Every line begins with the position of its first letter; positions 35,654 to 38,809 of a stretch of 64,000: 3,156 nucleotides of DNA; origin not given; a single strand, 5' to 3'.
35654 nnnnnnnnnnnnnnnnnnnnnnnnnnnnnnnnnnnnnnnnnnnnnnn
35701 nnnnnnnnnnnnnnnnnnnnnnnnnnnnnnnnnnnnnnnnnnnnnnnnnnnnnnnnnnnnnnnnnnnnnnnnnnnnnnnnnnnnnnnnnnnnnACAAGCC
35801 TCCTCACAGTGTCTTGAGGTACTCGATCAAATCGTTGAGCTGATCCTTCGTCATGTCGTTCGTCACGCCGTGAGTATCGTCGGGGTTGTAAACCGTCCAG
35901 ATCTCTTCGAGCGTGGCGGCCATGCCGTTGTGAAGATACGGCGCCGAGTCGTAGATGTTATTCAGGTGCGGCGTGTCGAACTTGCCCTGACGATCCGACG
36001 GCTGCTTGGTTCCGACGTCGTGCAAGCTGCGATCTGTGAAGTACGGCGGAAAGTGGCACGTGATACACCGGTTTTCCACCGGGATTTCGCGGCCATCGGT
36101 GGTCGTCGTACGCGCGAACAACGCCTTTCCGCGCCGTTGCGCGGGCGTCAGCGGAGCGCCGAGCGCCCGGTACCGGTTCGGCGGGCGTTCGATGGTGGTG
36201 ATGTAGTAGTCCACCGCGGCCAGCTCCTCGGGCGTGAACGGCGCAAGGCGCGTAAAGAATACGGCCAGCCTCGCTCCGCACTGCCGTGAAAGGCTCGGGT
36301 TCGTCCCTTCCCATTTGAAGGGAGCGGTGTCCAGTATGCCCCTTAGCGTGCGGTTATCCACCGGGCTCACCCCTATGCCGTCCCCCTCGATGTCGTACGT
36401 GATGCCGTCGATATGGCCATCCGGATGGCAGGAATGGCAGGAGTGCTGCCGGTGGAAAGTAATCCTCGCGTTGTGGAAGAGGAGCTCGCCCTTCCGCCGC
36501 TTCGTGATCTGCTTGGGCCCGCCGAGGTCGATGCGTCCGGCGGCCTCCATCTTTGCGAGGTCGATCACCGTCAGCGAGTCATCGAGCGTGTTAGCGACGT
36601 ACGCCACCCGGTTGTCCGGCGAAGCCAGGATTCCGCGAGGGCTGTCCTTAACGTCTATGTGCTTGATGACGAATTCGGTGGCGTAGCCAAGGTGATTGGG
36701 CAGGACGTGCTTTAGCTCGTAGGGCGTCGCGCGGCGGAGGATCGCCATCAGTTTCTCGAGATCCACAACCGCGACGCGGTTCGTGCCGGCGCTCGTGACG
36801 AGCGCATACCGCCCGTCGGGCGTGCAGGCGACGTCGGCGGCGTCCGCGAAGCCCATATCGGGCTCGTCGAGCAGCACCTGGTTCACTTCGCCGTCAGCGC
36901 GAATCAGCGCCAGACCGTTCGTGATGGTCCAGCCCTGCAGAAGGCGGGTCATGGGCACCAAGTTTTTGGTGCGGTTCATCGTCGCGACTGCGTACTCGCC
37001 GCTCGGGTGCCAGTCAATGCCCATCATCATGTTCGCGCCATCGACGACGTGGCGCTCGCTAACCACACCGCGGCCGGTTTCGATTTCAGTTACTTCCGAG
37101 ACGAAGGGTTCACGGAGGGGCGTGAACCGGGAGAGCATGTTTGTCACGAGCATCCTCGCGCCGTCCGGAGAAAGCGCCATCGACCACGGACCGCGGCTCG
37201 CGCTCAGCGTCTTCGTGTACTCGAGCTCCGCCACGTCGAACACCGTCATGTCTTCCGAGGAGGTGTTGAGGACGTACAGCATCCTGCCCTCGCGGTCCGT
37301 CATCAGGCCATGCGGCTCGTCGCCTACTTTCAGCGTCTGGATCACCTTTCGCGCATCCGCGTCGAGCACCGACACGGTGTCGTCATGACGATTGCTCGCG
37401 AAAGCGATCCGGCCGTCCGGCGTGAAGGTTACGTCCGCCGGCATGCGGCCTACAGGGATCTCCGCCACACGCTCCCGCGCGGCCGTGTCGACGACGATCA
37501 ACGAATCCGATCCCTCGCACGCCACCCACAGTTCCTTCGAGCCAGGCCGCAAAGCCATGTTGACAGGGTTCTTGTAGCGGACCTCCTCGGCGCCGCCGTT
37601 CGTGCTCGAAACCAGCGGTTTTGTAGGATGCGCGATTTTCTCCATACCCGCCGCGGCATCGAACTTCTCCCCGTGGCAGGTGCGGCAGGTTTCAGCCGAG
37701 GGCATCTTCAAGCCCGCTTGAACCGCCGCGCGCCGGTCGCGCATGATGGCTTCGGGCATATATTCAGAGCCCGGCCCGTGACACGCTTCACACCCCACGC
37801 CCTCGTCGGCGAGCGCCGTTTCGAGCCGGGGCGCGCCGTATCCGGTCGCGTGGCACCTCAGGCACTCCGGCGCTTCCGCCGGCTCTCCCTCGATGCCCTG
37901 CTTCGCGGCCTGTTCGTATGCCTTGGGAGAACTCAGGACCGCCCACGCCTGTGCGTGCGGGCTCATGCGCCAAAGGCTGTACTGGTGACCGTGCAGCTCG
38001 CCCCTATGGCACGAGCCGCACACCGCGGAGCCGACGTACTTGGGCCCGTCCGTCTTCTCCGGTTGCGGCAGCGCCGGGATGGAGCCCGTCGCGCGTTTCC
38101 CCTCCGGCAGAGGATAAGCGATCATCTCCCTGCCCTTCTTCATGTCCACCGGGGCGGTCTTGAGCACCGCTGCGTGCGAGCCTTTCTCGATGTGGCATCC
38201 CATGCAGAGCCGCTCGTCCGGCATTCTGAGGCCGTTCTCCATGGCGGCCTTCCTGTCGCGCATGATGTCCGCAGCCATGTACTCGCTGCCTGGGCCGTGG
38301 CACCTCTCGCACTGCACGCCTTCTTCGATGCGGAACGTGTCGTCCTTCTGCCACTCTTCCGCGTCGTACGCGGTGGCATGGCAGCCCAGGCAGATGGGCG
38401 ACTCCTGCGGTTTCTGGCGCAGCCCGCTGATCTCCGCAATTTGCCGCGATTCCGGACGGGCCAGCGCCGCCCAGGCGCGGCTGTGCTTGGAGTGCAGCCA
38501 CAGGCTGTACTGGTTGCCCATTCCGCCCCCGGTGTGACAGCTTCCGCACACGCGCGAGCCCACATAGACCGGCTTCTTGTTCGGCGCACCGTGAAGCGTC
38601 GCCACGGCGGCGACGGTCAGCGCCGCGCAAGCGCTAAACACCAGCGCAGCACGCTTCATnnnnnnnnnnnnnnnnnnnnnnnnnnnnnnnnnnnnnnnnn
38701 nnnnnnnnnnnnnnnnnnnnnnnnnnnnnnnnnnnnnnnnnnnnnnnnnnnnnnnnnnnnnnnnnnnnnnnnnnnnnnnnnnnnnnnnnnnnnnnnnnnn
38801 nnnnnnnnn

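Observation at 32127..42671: Seven-gene, translationally coupled operon of exported heme, propeller and binding proteins with no known pathway assignment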

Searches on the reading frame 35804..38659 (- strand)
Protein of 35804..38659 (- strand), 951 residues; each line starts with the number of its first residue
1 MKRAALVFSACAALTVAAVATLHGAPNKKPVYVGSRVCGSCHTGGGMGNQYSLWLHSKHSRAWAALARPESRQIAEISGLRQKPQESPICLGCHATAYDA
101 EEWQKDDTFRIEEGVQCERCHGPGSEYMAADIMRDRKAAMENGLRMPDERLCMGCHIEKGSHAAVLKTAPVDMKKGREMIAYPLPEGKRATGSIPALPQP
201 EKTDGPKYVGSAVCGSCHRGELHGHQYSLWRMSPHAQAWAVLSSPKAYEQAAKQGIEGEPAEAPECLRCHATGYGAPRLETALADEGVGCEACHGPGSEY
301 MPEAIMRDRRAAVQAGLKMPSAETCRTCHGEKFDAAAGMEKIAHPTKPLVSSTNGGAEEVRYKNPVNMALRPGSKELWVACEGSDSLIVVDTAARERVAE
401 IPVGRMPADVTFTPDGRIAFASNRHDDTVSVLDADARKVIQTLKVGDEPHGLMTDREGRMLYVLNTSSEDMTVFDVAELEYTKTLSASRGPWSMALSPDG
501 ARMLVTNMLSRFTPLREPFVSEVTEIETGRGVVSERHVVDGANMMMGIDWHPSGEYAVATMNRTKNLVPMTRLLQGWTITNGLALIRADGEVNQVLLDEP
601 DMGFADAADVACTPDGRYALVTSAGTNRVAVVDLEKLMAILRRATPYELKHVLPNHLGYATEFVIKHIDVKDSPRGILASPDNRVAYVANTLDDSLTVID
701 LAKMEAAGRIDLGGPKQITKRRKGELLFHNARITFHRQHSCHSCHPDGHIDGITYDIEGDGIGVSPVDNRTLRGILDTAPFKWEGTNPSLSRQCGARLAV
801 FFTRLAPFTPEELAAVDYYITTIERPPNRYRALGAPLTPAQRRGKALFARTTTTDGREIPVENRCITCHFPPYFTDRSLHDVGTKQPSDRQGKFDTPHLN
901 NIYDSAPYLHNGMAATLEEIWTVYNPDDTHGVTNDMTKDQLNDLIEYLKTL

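Call 4: search_protein_families(library=pfam, proteins=[window:35804-38659:-], max_evalue=0.01)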
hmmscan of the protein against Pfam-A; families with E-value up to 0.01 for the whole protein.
window:35804-38659:- (951 aa): 15 families
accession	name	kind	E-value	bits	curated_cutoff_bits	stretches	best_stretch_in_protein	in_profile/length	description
PF13435.11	Cytochrome_C554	-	1.6e-33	115.9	20.8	2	37-122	1-84/84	Cytochrome c554 and c-prime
PF10282.15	Lactonase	-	1.2e-12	48.1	21.7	1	405-477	244-321/344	Lactonase, 7-bladed beta-propeller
PF21783.3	YNCE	-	4.5e-12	46.4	27.1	1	364-511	157-306/339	YNCE-like beta-propeller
PF25174.1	Beta-prop_THOC3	-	8.2e-11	41.8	305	1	368-504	52-187/272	THOC3 beta-propeller domain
PF22113.1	Mtrc-MtrF_II-IV_dom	-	1.9e-10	41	30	2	33-159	26-166/176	Outer membrane cytochrome MtrC/MtrF-like, domains II/IV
PF14522.11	Cytochrome_C7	-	3.5e-10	40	24.8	1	264-329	14-66/67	Cytochrome c7 and related cytochrome c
PF02239.22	Cytochrom_D1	-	1.1e-09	37.8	25.5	1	382-489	12-119/368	Cytochrome D1 heme domain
PF13447.11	Multi-haem_cyto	-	4.2e-08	33.2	21.9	1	213-271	117-174/269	Seven times multi-haem cytochrome CxxCH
PF08450.18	SGL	-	6.1e-08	33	26.3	1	579-705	58-167/246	SMP-30/Gluconolactonase/LRE-like region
PF14537.11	Cytochrom_c3_2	-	1.8e-05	25.6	25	0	89-159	8-67/79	Cytochrome c3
PF21419.2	RoxA-like_Cyt-c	-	2.1e-05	24.4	26.7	1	896-920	4-28/39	RoxA-like, cytochrome c-like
PF09699.15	Paired_CXXCH_1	-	6.5e-05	23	20.6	0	287-332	7-39/41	Doubled CXXCH motif (Paired_CXXCH_1)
PF07676.18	PD40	-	0.002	18.5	20.9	0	411-427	15-31/38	WD40-like Beta Propeller Repeat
PF03150.19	CCP_MauG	-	0.0031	18.6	25.6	0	724-793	7-77/149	Di-haem cytochrome c peroxidase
PF01731.26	Arylesterase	-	0.0061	17.2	21.3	0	659-699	41-81/86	Arylesterase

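Call 5: search_protein_families(library=ncbifam, proteins=[window:35804-38659:-], max_evalue=0.01)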
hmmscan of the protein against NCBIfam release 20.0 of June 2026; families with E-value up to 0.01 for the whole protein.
window:35804-38659:- (951 aa): 21 families
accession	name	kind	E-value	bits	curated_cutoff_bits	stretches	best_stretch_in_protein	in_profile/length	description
NF052342.1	hydrazine_BC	exception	1.1e-60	205.6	1250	3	360-702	36-376/690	hydrazine synthase subunit beta-gamma fusion subunit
NF052340.1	hydrazine_beta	equivalog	7.8e-44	150.2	560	1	363-700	33-368/372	hydrazine synthase subunit beta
TIGR02276.1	beta_rpt_yvtn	repeat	5.9e-34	115.8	27.85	3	414-452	1-39/42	beta-propeller repeat protein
TIGR03866.1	PQQ_ABC_repeats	subfamily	1.6e-33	116.1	287.3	3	418-507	12-101/310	PQQ-dependent catabolism-associated beta-propeller protein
NF041198.1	UshA_like_PCGU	equivalog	4.3e-33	114.7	275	2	203-333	400-512/519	UshA-like (seleno)protein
NF052341.1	hydrazine_gamma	equivalog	1.3e-23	83.5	625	2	893-951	280-339/339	hydrazine synthase subunit gamma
NF052460.1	L-NosZ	equivalog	3.3e-22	78.6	700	2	367-501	91-228/480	clade III lactonase-type nitrous-oxide reductase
NF043010.1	Cyt554_Nsmonas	equivalog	8e-15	54.9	400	2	13-130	8-124/238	cytochrome c-550 CycA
NF052280.1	7_blade_YncE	equivalog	1.5e-13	50.3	400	1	366-463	219-315/338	7-bladed beta-propeller protein YncE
TIGR03907.1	QH_beta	equivalog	1.6e-12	47.2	223.2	1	425-506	9-98/338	quinohemoprotein amine dehydrogenase subunit beta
TIGR03508.1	decahem_SO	subfamily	1.7e-10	40.8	192.2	2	28-159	63-177/258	DmsE family decaheme c-type cytochrome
TIGR04039.1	MXAN_0977_Heme2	hypoth_equivalog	7.7e-09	35.1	362.85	1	876-927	229-278/336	MbnH family di-heme enzyme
NF041028.1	decahem_GSU2203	exception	5.7e-08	32.3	325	1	7-172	8-171/317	GSU2203 family decaheme c-type cytochrome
TIGR03791.1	TTQ_mauG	equivalog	1.4e-07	31.1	443.85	1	863-927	170-247/291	tryptophan tryptophylquinone biosynthesis enzyme MauG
NF048007.1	MmpL3Stblzr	equivalog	4.4e-07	29.4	600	1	387-479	250-340/366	MmpL3/TtfA transport complex stabilizer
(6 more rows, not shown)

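Call 7: search_solved_structures(query=window:35804-38659:-, max_evalue=0.01, show_alignments=2)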
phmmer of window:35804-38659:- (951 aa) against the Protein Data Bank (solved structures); distinct sequences matched with E-value up to 0.01: 14.
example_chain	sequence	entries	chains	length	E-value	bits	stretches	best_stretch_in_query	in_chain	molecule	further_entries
1l0q_A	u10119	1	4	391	3.3e-38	134.5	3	378-508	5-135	Surface layer protein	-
5c2v_B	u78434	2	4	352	1.5e-36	129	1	363-701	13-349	HYDRAZINE SYNTHASE BETA SUBUNIT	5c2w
5c2v_C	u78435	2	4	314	3.8e-18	68.1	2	721-886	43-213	HYDRAZINE SYNTHASE GAMMA SUBUNIT | Hypothetical (Di heme) protein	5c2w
6tv2_A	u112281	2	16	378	5.2e-09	37.9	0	373-492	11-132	Protein NirF | Protein NirF,Protein NirF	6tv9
1bvb_A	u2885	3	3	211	6.5e-08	34.2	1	208-327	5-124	CYTOCHROME C-554 | CYTOCHROME C554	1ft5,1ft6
6rtd_A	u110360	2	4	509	2.4e-07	32.4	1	289-488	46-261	Cytochrome c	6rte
6e1c_A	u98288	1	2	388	4.1e-07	31.6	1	880-926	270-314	Di-heme enzyme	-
3bws_A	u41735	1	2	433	1.5e-06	29.7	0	371-469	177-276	protein Lp49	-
3vgz_A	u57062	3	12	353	3.1e-06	28.7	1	366-464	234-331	Uncharacterized protein YncE | PQQ-dependent catabolism-associated beta-propeller protein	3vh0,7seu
3u4y_A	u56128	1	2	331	9.7e-06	27.1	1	402-484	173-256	uncharacterized protein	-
1iqc_A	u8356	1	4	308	0.00021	22.6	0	886-951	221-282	di-heme peroxidase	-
1jju_B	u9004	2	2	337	0.0033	18.7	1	659-727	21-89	QUINOHEMOPROTEIN AMINE DEHYDROGENASE | quinohemoprotein amine dehydrogenase 40 kDa subunit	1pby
6i5b_A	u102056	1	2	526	0.0081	17.4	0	236-330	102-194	Uncharacterized protein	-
1zzh_A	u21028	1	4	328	0.0092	17.2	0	722-798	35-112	cytochrome c peroxidase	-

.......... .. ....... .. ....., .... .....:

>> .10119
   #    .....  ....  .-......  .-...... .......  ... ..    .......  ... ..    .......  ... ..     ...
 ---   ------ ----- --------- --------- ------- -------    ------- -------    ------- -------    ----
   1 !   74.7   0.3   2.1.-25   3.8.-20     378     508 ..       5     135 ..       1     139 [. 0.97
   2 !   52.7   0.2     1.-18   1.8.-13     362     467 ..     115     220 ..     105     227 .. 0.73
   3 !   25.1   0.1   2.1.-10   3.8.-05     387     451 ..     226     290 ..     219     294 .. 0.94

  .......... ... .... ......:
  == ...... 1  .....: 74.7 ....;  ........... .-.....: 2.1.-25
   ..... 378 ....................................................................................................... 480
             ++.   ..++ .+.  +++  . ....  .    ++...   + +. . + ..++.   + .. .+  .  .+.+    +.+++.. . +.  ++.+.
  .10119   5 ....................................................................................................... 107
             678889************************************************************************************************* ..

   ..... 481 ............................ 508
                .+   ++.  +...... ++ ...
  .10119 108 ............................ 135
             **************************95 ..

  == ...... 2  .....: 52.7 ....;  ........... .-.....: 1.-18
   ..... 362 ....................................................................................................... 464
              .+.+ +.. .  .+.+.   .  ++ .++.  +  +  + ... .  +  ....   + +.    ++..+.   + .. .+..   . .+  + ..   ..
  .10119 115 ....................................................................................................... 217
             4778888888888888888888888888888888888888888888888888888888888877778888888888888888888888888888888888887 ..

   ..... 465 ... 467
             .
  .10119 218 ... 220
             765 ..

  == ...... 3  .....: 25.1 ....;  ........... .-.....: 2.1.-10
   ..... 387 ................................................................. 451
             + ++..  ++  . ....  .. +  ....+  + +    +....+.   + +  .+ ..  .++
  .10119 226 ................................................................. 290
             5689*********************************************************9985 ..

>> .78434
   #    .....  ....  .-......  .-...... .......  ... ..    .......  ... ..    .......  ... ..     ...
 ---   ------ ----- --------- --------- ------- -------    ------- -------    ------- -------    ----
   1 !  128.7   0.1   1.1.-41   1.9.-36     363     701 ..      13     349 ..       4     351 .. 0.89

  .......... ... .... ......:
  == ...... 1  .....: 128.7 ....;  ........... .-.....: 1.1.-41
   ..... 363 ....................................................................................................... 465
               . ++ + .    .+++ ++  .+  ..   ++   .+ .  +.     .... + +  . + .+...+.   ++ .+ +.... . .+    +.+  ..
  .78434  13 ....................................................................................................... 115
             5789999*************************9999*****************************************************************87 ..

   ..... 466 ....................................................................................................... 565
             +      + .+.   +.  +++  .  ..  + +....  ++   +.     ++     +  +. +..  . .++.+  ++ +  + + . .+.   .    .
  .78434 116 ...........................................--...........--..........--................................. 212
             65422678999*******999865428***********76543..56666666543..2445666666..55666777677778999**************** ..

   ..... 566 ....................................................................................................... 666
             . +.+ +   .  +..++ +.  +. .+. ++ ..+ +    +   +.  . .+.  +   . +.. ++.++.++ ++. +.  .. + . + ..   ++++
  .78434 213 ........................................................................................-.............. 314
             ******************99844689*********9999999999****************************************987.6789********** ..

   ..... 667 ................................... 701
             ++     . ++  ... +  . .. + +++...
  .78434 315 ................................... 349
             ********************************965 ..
